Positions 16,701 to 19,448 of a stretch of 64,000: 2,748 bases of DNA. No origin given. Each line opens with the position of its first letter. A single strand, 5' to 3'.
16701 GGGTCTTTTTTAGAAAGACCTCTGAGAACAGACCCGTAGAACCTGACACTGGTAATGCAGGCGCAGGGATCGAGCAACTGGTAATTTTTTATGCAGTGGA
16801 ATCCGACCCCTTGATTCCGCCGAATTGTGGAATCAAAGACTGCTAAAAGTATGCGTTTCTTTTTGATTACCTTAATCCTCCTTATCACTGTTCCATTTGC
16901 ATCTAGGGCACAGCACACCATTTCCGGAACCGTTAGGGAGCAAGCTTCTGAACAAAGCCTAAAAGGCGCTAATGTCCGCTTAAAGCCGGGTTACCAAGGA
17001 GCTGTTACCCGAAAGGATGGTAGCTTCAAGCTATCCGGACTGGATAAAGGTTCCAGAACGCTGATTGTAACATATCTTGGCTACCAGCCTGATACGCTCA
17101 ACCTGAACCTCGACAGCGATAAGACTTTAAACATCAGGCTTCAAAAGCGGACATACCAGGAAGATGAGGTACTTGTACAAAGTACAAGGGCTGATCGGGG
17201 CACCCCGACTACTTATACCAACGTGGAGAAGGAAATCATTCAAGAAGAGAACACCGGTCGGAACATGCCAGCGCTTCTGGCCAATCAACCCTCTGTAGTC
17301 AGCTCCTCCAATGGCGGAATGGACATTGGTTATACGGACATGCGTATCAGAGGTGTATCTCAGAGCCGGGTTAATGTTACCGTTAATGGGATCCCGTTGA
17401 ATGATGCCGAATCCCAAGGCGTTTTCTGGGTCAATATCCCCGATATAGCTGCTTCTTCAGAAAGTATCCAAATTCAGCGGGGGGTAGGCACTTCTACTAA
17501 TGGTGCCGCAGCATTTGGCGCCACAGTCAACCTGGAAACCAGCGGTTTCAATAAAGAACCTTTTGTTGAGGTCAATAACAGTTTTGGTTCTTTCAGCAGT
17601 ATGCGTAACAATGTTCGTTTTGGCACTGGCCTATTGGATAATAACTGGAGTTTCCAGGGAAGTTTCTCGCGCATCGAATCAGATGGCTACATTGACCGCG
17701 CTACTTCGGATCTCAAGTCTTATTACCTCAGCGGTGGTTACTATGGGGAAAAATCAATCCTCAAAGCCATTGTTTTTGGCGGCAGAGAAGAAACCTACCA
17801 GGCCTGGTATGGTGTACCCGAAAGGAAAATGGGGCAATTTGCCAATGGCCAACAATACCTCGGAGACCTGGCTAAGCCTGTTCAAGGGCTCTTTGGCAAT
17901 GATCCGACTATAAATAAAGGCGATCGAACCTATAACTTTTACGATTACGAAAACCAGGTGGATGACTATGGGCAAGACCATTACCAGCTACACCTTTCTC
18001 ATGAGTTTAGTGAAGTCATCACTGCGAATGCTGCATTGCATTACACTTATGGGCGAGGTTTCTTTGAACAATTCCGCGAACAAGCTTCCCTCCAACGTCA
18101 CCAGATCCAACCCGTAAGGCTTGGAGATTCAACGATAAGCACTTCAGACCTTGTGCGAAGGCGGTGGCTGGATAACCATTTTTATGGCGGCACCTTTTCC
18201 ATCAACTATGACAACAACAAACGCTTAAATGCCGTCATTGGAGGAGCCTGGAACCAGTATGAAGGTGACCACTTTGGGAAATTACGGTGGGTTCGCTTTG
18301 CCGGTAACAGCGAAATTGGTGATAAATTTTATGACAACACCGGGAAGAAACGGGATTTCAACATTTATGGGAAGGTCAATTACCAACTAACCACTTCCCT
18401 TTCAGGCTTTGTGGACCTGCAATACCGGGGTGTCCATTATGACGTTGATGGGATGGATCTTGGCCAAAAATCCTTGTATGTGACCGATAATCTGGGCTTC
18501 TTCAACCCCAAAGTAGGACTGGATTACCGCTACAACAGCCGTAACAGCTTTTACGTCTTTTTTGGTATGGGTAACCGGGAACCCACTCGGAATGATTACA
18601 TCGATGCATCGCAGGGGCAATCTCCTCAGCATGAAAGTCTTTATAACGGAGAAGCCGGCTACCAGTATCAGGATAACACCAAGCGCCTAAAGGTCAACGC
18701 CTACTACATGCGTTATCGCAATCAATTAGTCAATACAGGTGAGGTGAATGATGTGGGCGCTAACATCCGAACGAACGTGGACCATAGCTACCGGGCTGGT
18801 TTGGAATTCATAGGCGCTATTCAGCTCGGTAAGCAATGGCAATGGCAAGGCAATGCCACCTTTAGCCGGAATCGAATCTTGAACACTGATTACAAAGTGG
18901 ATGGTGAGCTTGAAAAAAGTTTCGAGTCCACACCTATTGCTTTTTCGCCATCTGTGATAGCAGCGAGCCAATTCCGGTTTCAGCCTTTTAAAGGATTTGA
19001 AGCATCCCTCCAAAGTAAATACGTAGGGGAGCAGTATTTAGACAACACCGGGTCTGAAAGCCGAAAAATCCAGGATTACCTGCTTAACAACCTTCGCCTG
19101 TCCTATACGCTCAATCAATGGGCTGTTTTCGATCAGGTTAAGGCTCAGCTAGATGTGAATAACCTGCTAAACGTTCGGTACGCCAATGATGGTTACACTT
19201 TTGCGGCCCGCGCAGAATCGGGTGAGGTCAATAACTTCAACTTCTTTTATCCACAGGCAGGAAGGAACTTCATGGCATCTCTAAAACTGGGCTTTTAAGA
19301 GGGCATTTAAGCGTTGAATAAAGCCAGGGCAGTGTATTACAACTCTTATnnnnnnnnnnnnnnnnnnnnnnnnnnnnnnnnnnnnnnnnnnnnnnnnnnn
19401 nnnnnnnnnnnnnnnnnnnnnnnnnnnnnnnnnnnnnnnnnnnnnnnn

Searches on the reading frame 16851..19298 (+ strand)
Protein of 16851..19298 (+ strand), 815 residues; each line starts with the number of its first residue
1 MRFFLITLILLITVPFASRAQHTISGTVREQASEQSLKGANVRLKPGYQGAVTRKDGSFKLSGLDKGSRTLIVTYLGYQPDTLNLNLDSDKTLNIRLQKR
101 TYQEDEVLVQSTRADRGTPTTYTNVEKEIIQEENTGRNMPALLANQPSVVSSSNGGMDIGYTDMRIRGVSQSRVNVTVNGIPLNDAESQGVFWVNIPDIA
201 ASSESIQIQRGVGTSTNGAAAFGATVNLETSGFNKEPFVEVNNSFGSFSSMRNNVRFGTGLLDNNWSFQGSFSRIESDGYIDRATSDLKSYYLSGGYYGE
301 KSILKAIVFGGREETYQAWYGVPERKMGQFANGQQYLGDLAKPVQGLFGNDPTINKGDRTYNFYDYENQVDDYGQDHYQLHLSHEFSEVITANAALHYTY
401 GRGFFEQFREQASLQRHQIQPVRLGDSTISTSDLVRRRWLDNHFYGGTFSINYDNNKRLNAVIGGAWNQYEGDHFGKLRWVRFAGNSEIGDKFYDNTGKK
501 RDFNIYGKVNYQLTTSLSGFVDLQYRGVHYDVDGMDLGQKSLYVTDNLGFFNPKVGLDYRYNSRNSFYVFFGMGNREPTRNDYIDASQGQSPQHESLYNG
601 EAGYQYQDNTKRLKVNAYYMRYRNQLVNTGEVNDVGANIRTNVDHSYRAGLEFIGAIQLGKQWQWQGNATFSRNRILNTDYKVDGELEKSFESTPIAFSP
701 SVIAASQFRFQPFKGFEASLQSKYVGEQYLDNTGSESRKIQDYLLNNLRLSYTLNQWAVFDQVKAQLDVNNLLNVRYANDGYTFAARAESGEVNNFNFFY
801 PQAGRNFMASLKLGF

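Call 7: search_protein_families(library=pfam, proteins=[window:16851-19298:+])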
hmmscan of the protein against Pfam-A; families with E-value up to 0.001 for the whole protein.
window:16851-19298:+ (815 aa): 4 families
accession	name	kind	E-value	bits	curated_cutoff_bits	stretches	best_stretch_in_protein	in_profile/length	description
PF00593.30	TonB_dep_Rec_b-barrel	-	2.7e-22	80.7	27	1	346-772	31-436/436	TonB dependent receptor-like, beta-barrel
PF13715.12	CarbopepD_reg_2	-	2.4e-17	63.2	32.2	1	24-109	1-88/88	CarboxypepD_reg-like domain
PF13620.12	CarboxypepD_reg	-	1.6e-13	51.2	32.3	1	23-98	1-82/82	Carboxypeptidase regulatory-like domain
PF07715.20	Plug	-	7.3e-12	46.2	23.9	1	116-224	3-106/107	TonB-dependent Receptor Plug Domain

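Call 9: find_related_loci(query=window:16851-19298:+, collection=genome_contigs, flank=4000)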
Query window:16851-19298:+ (815 aa) in genome_contigs; peptide patterns used: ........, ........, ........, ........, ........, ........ (x = any residue, [..] = any of these).
69 stretches matched a pattern; 11 encode a relative of the query (tblastn E <= 1e-3); 11 distinct loci.
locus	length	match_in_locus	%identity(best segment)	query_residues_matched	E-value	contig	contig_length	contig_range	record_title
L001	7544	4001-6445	73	1-815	0e+0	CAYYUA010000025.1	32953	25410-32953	MAG TPA_asm: uncultured Sphingobacteriales bacterium isolate SRP090399_co1_21 genome assembly, contig: NODE_372_length_3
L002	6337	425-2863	60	1-815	0e+0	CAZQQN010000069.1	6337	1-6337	MAG TPA_asm: uncultured Sphingobacteriales bacterium isolate SRP185896_co2_125 genome assembly, contig: NODE_18895_lengt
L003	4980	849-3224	48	21-813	0e+0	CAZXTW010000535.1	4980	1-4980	MAG TPA_asm: uncultured Roseivirgaceae bacterium isolate SRP135972_co2_271 genome assembly, contig: NODE_29654_length_49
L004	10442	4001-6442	44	3-815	0e+0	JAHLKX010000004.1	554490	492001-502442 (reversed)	MAG: Bacteroidetes bacterium isolate MAG39 NODE_56_length_554490_cov_1402.138427, whole genome shotgun sequence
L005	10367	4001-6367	40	20-815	0e+0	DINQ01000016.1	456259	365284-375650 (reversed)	MAG TPA_asm: Bacteroidales bacterium UBA5536 UBA5536_contig_309, whole genome shotgun sequence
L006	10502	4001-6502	42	1-815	0e+0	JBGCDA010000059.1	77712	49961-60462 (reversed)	MAG: Flavobacteriales bacterium isolate SGMAG-90 contig59, whole genome shotgun sequence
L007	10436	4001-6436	42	1-815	0e+0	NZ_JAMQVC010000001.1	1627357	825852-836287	Galbibacter mesophilus strain Mok-17 Galbibacter_1, whole genome shotgun sequence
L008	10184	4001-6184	41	87-815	1e-175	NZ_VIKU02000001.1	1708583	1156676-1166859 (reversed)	Pelagihabitans pacificus strain TP-CH-4 Scaffold1, whole genome shotgun sequence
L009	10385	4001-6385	43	14-815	0e+0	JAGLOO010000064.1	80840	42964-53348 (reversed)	MAG: Bacteroidales bacterium isolate RS_7_37 ROV157_7.bin.37.fa_64, whole genome shotgun sequence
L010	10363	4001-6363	43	15-815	0e+0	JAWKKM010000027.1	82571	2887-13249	MAG: Bacteroidales bacterium isolate AC3.32 AC3.32.fa-27, whole genome shotgun sequence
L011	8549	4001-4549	26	23-199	3e-6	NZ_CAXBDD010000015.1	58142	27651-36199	MAG: uncultured Sunxiuqinia sp. isolate ERR2762106_metabat2_60 ERZ3422020.689, whole genome shotgun sequence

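Call 16: find_related_loci(query=A1, collection=metagenome_contigs, flank=2500)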
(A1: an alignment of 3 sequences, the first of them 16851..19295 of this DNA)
Query A1 (815 aa) in metagenome_contigs; peptide patterns used: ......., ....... (x = any residue, [..] = any of these).
587 stretches matched a pattern; 288 encode a relative of the query (tblastn E <= 1e-3); the best 80 are kept; 80 distinct loci.
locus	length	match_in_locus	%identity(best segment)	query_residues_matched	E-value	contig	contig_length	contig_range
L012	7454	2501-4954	48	1-815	0e+0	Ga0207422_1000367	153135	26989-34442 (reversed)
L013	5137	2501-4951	46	4-815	0e+0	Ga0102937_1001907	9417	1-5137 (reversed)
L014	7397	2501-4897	48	22-815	0e+0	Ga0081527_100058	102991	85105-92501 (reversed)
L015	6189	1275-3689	45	10-813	0e+0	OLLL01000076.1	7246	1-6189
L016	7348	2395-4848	46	3-815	0e+0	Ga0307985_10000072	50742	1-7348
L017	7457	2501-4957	46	5-815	0e+0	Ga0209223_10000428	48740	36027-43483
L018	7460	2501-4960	46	1-815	0e+0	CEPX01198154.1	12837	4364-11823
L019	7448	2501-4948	46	2-815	0e+0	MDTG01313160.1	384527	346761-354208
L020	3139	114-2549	44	3-815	0e+0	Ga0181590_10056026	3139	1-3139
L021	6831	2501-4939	45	6-815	0e+0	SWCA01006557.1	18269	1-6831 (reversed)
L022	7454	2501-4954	45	1-815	0e+0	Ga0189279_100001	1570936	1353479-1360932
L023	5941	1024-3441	44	11-815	0e+0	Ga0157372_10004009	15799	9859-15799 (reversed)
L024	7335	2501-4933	44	6-815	0e+0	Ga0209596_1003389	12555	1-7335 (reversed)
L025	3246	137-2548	45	12-815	0e+0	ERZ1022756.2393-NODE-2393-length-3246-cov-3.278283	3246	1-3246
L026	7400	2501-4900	45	18-815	0e+0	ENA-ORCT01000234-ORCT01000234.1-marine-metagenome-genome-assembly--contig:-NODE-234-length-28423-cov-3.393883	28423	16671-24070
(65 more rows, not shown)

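Call 20: find_homologous_proteins(query=window:16851-19295:+, max_evalue=1e-100)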
Query window:16851-19295:+ (815 aa): 7994 proteins with E <= 1e-100 among 8000 candidates; the best 120 are listed.
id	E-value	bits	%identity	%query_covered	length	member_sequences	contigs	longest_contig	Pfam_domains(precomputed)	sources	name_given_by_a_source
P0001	0.0e+0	1856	100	100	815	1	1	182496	PF13715.13,PF07715.21,PF13620.13,PF00593.31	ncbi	-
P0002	0.0e+0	1491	79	100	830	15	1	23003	PF13715.13,PF07715.21,PF13620.13,PF00593.31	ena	-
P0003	0.0e+0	1451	76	100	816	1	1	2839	PF13715.13,PF07715.21,PF13620.13,PF00593.31,PF14905.13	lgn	-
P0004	0.0e+0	1390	73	100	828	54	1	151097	PF13715.13,PF07715.21,PF13620.13,PF00593.31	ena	-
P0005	0.0e+0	1151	61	100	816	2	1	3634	PF13715.13,PF07715.21,PF13620.13,PF14905.13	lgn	-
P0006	0.0e+0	1102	59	100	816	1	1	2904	PF13715.13,PF07715.21,PF13620.13,PF00593.31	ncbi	-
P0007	0.0e+0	1101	60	100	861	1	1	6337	PF13715.13,PF07715.21,PF13620.13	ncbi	-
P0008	5.3e-293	993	55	99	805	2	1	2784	PF13715.13,PF07715.21,PF13620.13,PF00593.31,PF14905.13,PF22904.4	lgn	-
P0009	2.3e-289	981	54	99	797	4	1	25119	PF13715.13,PF07715.21,PF13620.13,PF00593.31,PF14905.13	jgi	-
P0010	2.1e-283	961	54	99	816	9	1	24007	PF13715.13,PF07715.21,PF13620.13,PF23591.2,PF00593.31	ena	-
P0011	6.0e-276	936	53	99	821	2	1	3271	PF13715.13,PF07715.21,PF13620.13,PF00593.31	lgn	-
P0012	3.3e-247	841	50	98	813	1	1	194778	PF13715.13,PF07715.21,PF13620.13,PF00593.31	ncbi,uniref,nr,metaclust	ncbi:Thiamin-regulated outer membrane receptor Omr1 [Fulvivirga imtechensis AK7]|uniref:Thiamin-regu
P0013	4.1e-246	838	49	100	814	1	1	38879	PF13715.13,PF07715.21,PF13620.13,PF00593.31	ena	-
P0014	5.4e-246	837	48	99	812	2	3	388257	PF13715.13,PF07715.21,PF13620.13,PF00593.31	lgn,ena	-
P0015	2.4e-245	835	50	100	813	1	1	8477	PF13715.13,PF07715.21,PF13620.13,PF00593.31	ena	-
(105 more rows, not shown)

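Call 21: find_encoding_contigs(protein=P0002, flank=3000, max_places=2)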
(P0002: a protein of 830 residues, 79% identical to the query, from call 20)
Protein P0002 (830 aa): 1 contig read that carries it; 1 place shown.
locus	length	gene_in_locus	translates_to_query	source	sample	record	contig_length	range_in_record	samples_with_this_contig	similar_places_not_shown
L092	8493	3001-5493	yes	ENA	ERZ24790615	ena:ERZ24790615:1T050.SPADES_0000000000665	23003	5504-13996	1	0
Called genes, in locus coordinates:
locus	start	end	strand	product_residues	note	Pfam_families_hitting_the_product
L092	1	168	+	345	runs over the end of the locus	PF01208:URO-D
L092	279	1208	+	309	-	PF00762:Ferrochelatase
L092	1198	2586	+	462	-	PF01266:DAO (weak), PF01593:Amino_oxidase, PF13450:NAD_binding_8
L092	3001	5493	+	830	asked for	PF13620:CarboxypepD_reg, PF13715:CarbopepD_reg_2, PF07715:Plug, PF00593:TonB_dep_Rec_b-barrel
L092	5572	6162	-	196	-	PF04973:NMN_transporter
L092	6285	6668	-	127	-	-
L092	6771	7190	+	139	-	PF07610:DUF1573, PF22544:HYDIN_VesB_CFA65-like_Ig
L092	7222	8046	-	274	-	-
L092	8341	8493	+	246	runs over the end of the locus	PF21948:LplA-B_cat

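Call 22: find_encoding_contigs(protein=P0003, flank=3000, max_places=2)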
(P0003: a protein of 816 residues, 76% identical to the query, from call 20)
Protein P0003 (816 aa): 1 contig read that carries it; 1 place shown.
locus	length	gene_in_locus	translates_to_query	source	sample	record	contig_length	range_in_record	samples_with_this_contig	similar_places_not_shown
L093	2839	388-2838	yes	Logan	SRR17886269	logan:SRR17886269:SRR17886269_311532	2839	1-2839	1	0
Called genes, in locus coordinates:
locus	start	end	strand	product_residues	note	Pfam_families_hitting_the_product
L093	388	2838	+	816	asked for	PF13620:CarboxypepD_reg, PF13715:CarbopepD_reg_2, PF07715:Plug, PF00593:TonB_dep_Rec_b-barrel, PF14905:OMP_b-brl_3 (weak)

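Call 23: find_encoding_contigs(protein=P0005, flank=3000, max_places=2)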
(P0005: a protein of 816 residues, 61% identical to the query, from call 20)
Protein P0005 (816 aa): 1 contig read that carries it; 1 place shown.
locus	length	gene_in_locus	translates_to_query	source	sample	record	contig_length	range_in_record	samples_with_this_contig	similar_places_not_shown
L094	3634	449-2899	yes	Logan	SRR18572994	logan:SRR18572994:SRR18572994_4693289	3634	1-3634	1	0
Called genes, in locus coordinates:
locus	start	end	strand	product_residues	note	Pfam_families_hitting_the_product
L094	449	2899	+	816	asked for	PF13620:CarboxypepD_reg, PF13715:CarbopepD_reg_2, PF07715:Plug, PF14905:OMP_b-brl_3 (faint)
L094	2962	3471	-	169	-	PF13521:AAA_28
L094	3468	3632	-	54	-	?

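Call 24: find_encoding_contigs(protein=P0006, flank=3000, max_places=2)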
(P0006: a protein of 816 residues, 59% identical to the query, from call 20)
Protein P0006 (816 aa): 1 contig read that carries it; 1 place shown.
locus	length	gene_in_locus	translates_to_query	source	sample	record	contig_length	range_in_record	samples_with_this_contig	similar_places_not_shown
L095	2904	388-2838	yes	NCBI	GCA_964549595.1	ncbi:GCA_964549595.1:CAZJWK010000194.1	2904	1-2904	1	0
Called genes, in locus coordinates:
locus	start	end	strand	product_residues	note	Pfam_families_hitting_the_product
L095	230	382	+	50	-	-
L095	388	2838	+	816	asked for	PF13620:CarboxypepD_reg, PF13715:CarbopepD_reg_2, PF07715:Plug, PF00593:TonB_dep_Rec_b-barrel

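Call 25: find_encoding_contigs(protein=P0008, flank=3000, max_places=2)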
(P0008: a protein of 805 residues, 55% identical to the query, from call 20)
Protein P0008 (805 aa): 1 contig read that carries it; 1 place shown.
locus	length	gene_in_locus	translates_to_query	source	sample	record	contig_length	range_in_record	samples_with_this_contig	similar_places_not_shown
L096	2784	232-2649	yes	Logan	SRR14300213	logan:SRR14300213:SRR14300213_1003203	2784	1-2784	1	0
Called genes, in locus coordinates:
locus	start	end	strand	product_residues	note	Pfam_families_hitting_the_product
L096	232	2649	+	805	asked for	PF13620:CarboxypepD_reg, PF13715:CarbopepD_reg_2, PF22904:NOMO1-like_2nd (weak), PF07715:Plug, PF00593:TonB_dep_Rec_b-barrel, PF14905:OMP_b-brl_3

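Call 26: find_encoding_contigs(protein=P0009, flank=3000, max_places=2)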
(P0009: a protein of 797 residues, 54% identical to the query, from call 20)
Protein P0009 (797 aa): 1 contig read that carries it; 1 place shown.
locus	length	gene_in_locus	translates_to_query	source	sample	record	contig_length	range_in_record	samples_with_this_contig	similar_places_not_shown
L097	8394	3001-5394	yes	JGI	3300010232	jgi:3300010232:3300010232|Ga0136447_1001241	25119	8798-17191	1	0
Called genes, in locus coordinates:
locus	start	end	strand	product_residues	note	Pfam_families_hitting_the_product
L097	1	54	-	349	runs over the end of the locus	-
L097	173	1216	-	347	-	PF01565:FAD_binding_4, PF02873:MurB_C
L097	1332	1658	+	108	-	PF01521:Fe-S_biosyn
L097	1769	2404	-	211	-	PF01135:PCMT (weak), PF01596:Methyltransf_3, PF13578:Methyltransf_24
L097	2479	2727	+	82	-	-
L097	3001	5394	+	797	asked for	PF13620:CarboxypepD_reg, PF13715:CarbopepD_reg_2, PF07715:Plug, PF00593:TonB_dep_Rec_b-barrel, PF14905:OMP_b-brl_3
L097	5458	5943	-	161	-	PF18962:Por_Secre_tail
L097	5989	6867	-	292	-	PF05345:He_PIG (faint)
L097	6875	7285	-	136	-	PF18962:Por_Secre_tail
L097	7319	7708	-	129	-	-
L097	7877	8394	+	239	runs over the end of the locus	PF18962:Por_Secre_tail (weak)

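Call 27: find_encoding_contigs(protein=P0010, flank=3000, max_places=2)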
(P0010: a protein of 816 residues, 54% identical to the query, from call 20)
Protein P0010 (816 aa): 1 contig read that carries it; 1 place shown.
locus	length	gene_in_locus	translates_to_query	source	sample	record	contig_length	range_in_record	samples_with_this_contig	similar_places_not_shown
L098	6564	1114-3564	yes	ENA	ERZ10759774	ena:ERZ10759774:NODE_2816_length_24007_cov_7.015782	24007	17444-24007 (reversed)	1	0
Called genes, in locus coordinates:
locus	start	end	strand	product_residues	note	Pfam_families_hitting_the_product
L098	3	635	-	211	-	?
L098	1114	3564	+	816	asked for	PF13620:CarboxypepD_reg, PF13715:CarbopepD_reg_2, PF23591:CILP (weak), PF07715:Plug, PF00593:TonB_dep_Rec_b-barrel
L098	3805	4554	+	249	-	PF20772:TACO1_YebC_N, PF01709:Transcrip_reg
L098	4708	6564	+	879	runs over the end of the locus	PF00246:Peptidase_M14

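Call 28: find_encoding_contigs(protein=P0011, flank=3000, max_places=2)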
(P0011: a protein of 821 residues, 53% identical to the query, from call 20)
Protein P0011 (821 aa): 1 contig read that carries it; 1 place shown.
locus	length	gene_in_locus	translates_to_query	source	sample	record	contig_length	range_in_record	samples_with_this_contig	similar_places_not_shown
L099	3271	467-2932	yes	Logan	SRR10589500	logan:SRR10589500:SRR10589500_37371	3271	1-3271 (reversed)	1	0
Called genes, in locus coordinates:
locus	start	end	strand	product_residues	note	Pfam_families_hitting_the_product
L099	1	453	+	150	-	?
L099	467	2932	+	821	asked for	PF13620:CarboxypepD_reg, PF13715:CarbopepD_reg_2, PF07715:Plug, PF00593:TonB_dep_Rec_b-barrel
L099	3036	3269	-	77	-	?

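Call 58: find_encoding_contigs(protein=P0001, flank=1000, max_places=2)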
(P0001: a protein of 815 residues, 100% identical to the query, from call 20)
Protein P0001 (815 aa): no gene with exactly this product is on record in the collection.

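Call 59: list_cluster_members(proteins=[P0001, P0002, P0004])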
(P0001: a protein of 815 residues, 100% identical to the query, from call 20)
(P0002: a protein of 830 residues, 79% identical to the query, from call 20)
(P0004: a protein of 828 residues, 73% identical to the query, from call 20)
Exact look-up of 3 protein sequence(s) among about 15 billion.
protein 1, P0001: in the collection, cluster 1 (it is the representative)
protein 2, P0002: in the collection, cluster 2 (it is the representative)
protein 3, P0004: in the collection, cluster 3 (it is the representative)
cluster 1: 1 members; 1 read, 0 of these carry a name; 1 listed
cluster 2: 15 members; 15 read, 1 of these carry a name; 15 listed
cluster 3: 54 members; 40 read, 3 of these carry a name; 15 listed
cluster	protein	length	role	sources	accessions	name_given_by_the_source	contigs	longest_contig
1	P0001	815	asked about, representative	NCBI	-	-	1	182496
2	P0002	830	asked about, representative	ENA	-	-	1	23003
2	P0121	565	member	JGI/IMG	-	iron complex outermembrane receptor protein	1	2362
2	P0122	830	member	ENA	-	-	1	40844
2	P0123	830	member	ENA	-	-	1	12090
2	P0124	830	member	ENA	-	-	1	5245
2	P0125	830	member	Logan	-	-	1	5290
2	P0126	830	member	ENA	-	-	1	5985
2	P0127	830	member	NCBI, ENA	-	-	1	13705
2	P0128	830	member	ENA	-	-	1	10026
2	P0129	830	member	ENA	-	-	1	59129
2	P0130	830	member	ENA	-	-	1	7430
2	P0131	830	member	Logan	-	-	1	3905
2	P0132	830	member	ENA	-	-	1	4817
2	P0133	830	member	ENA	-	-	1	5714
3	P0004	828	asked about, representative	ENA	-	-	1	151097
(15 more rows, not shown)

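Call 71: search_protein_families(library=ncbifam, proteins=[window:16851-19298:+], max_evalue=0.00001)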
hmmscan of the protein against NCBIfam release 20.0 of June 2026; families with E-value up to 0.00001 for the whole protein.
window:16851-19298:+ (815 aa): 2 families
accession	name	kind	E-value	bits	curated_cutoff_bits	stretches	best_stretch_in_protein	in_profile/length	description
TIGR01786.1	TonB-hemlactrns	subfamily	8.4e-14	50.8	323.75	2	105-230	1-133/719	TonB-dependent hemoglobin/transferrin/lactoferrin family receptor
NF052345.1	S_layer_anammox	exception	2.9e-08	31.6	1400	1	20-127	1311-1419/1596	Kustd1514 family S-layer glycoprotein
